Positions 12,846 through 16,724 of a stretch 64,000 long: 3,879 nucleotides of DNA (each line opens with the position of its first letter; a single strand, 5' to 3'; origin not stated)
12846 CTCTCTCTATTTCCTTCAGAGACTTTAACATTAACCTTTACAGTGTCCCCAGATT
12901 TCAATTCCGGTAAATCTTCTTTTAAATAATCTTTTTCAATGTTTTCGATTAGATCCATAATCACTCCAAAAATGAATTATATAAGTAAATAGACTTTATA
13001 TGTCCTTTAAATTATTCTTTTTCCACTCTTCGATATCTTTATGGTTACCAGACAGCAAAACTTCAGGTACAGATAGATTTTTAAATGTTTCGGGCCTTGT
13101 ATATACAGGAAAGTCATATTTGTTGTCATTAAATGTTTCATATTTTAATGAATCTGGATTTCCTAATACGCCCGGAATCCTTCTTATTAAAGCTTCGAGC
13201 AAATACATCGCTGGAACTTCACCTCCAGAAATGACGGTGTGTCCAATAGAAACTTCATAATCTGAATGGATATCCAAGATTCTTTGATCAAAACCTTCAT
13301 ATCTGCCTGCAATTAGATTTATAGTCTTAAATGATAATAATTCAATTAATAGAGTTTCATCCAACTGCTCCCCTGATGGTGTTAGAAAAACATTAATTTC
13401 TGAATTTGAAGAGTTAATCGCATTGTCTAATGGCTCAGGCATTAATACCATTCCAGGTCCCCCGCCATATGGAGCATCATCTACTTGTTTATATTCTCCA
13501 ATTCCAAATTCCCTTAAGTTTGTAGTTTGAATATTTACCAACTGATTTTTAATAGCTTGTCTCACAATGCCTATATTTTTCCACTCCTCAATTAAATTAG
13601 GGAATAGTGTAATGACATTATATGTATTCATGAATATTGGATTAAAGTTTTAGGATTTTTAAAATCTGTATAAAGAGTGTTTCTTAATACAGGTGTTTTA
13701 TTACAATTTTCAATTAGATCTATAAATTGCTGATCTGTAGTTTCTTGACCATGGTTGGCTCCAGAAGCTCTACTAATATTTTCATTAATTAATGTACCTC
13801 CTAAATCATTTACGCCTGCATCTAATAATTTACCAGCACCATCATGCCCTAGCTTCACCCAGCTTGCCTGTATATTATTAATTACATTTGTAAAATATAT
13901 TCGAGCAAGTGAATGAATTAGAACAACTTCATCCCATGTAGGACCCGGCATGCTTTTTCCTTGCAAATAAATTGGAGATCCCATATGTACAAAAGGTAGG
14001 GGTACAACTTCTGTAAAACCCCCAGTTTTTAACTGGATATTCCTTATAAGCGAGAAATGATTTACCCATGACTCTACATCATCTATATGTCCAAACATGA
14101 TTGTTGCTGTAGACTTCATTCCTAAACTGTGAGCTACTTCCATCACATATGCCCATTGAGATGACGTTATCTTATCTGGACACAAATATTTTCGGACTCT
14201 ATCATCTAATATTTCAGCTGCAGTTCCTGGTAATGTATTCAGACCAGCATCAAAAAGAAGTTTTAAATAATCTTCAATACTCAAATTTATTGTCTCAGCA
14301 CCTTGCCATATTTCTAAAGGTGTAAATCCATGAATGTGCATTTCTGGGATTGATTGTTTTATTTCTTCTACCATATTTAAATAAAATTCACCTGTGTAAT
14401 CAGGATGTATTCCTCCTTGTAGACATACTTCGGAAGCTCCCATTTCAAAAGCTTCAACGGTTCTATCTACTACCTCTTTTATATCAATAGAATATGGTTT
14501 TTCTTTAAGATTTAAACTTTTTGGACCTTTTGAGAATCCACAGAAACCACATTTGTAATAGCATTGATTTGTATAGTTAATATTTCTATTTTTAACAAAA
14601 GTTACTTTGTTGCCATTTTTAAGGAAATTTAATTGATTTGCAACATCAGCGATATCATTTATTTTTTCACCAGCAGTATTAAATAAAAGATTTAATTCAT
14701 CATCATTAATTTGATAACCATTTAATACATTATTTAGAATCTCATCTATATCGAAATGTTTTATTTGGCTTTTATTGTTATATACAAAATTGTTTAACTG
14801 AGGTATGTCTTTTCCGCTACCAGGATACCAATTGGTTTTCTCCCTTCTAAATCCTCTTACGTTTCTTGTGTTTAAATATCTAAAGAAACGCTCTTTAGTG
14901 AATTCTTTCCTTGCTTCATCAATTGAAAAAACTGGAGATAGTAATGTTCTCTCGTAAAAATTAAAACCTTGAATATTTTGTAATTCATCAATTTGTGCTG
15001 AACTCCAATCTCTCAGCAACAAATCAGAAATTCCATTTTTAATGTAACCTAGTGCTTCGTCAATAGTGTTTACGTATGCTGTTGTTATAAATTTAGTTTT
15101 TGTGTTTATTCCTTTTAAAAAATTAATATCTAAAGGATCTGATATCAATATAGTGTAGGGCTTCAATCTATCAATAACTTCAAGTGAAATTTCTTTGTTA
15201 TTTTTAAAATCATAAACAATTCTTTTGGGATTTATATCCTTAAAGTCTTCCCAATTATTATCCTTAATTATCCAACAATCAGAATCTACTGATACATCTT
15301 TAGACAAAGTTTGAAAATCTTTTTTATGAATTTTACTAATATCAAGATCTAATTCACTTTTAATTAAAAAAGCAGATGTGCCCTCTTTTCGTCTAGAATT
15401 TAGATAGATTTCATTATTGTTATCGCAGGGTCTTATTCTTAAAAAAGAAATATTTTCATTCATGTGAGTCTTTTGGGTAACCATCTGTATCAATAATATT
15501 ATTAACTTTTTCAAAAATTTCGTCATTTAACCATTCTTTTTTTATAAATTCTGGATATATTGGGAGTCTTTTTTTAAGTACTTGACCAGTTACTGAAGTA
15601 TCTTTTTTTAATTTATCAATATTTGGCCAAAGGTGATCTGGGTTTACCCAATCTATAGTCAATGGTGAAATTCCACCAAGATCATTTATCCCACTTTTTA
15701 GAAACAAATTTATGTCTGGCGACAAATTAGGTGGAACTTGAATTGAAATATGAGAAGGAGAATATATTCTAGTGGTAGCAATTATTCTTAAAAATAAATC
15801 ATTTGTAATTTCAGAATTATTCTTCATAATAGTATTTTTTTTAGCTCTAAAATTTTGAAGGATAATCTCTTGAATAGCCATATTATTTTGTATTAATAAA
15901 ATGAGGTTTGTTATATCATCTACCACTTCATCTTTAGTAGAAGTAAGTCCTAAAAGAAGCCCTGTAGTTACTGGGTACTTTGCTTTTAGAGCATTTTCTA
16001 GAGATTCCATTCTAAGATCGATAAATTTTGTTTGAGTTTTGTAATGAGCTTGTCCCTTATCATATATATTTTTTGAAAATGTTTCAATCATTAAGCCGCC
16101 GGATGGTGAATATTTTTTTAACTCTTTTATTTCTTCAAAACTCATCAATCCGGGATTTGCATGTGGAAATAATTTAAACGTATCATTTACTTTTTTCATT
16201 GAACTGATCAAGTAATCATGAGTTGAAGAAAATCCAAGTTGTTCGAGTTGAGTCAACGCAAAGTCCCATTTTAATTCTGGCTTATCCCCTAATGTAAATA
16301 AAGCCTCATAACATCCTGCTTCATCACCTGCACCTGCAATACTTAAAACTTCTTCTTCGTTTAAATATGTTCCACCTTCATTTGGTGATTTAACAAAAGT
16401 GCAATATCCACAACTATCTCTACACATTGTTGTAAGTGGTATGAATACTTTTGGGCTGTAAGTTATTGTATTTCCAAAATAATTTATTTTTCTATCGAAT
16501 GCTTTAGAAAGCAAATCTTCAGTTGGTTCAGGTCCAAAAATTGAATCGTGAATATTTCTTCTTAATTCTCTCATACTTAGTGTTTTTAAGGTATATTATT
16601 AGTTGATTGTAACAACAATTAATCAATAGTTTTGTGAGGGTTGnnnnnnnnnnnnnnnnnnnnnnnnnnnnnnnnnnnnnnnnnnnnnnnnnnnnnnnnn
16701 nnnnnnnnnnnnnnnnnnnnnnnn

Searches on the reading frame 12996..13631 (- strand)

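Call 35: search_protein_families(library=ncbifam, proteins=[window:12996-13631:-], max_evalue=0.00001)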
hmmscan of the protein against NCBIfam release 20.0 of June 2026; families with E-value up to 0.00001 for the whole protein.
window:12996-13631:- (211 aa): 2 families
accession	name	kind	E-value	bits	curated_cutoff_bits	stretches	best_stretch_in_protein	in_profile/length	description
NF000648.1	PRK00026.1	equivalog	2.5e-72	242.6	220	1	4-207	3-208/221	tRNA (guanosine(37)-N1)-methyltransferase TrmD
TIGR00088.1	trmD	equivalog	8.3e-69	231.4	195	1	4-207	3-208/233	tRNA (guanosine(37)-N1)-methyltransferase TrmD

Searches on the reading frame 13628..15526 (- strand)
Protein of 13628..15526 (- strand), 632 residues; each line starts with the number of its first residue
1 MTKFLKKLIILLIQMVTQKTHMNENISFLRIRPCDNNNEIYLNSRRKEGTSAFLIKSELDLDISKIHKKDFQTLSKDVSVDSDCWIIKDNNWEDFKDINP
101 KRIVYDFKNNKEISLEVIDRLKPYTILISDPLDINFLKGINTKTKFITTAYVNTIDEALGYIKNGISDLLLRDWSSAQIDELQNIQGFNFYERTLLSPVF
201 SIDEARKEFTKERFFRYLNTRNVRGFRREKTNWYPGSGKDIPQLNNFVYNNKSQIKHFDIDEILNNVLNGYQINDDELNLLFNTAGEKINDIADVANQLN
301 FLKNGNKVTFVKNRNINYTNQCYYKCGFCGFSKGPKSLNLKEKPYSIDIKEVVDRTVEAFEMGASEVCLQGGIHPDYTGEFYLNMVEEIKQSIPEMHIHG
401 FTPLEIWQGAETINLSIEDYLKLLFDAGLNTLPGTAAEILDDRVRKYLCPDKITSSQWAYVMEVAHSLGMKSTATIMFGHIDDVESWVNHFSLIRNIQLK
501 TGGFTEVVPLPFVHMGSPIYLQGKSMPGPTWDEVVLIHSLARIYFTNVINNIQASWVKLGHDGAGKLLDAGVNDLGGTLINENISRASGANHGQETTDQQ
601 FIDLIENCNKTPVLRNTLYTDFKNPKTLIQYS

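Call 35: search_protein_families(library=ncbifam, proteins=[window:13628-15526:-], max_evalue=0.00001)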
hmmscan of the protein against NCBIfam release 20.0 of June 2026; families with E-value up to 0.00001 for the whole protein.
window:13628-15526:- (632 aa): 13 families
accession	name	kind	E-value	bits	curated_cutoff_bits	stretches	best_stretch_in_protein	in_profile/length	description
NF006687.0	PRK09234.1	equivalog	1.7e-143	479.7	1018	1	261-624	480-839/849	bifunctional FO biosynthesis protein CofGH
TIGR03551.1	F420_cofH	equivalog_domain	9.1e-137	455.5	374.1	1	274-620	2-343/345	5-amino-6-(D-ribitylamino)uracil--L-tyrosine 4-hydroxyphenyl transferase CofH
NF005609.0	PRK07360.1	equivalog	3e-119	398.1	426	1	259-623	7-369/374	7,8-didemethyl-8-hydroxy-5-deazariboflavin synthase subunit CofH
TIGR00423.1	TIGR00423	subfamily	6e-105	350.9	260.25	1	308-620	1-308/310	CofH family radical SAM protein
TIGR03699.1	menaquin_MqnC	equivalog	3.6e-90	302.3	428.1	1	273-620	3-340/342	cyclic dehypoxanthinyl futalosine synthase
TIGR03700.1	mena_SCO4494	equivalog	5.4e-82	275.5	434.55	1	264-620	2-349/351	aminofutalosine synthase MqnE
NF006277.0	PRK08445.1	equivalog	2.6e-71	240.3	576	1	291-620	20-343/348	dehypoxanthine futalosine cyclase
NF006276.0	PRK08444.1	equivalog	2.2e-64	217.7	560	1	262-623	2-351/353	aminofutalosine synthase MqnE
NF004580.0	PRK05926.1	equivalog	8e-44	150.4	583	1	258-616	13-366/370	hypothetical protein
TIGR03956.1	rSAM_HydE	equivalog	2.2e-10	40.3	254.6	1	272-573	10-287/340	[FeFe] hydrogenase H-cluster radical SAM maturase HydE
TIGR03550.1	F420_cofG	equivalog_domain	7.7e-10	38.4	213.35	1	309-577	1-265/322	7,8-didemethyl-8-hydroxy-5-deazariboflavin synthase CofG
NF004884.0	PRK06245.1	equivalog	2.4e-09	36.5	209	0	303-378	6-75/340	7,8-didemethyl-8-hydroxy-5-deazariboflavin synthase subunit CofG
TIGR02351.2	thiH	equivalog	4.9e-06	25.9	380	0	256-398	22-155/364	2-iminoacetate synthase ThiH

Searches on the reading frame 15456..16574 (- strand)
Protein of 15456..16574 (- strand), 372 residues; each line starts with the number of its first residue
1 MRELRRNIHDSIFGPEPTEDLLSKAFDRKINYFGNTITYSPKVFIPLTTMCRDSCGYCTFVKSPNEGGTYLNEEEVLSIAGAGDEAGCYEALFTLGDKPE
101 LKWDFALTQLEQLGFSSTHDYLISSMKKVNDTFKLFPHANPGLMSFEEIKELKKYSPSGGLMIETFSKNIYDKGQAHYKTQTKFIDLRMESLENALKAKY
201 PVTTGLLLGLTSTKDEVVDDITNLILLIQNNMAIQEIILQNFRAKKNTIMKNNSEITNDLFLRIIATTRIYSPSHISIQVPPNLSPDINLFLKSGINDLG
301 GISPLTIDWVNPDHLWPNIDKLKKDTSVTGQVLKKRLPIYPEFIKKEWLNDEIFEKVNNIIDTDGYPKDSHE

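Call 35: search_protein_families(library=ncbifam, proteins=[window:15456-16574:-], max_evalue=0.00001)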
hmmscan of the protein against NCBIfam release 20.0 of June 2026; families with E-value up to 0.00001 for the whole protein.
window:15456-16574:- (372 aa): 14 families
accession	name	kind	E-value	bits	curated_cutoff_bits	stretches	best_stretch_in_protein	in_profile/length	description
NF006687.0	PRK09234.1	equivalog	5.3e-110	368.9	1018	1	35-369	69-410/849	bifunctional FO biosynthesis protein CofGH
TIGR03550.1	F420_cofG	equivalog_domain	7e-106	354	213.35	1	38-357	1-321/322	7,8-didemethyl-8-hydroxy-5-deazariboflavin synthase CofG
NF004884.0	PRK06245.1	equivalog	4.5e-98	328.3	209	1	34-363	8-334/340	7,8-didemethyl-8-hydroxy-5-deazariboflavin synthase subunit CofG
TIGR03910.1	pyrrolys_PylB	equivalog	1.7e-13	50.2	348.2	1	16-275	33-271/347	methylornithine synthase PylB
TIGR03551.1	F420_cofH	equivalog_domain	3.8e-13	49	374.1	1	20-301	18-300/345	5-amino-6-(D-ribitylamino)uracil--L-tyrosine 4-hydroxyphenyl transferase CofH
NF005609.0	PRK07360.1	equivalog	1.4e-12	47.1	426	1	18-108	38-130/374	7,8-didemethyl-8-hydroxy-5-deazariboflavin synthase subunit CofH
TIGR00423.1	TIGR00423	subfamily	3.9e-12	46.1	260.25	1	38-301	2-265/310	CofH family radical SAM protein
TIGR02351.2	thiH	equivalog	3.7e-11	42.7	380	1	19-274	53-290/364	2-iminoacetate synthase ThiH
TIGR00433.2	bioB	equivalog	4.3e-11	42.6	225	1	18-275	19-254/307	biotin synthase BioB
TIGR03699.1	menaquin_MqnC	equivalog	4.7e-11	42.1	428.1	1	24-107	23-108/342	cyclic dehypoxanthinyl futalosine synthase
TIGR03700.1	mena_SCO4494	equivalog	1e-08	34.5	434.55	1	32-271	39-274/351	aminofutalosine synthase MqnE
TIGR03956.1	rSAM_HydE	equivalog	3e-08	33.3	254.6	0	18-100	28-109/340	[FeFe] hydrogenase H-cluster radical SAM maturase HydE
NF006277.0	PRK08445.1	equivalog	1.5e-07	30.5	576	1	19-301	19-302/348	dehypoxanthine futalosine cyclase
TIGR03957.1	rSAM_HmdB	equivalog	3.2e-06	26.6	320.9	0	145-302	131-281/317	5,10-methenyltetrahydromethanopterin hydrogenase cofactor biosynthesis protein HmdB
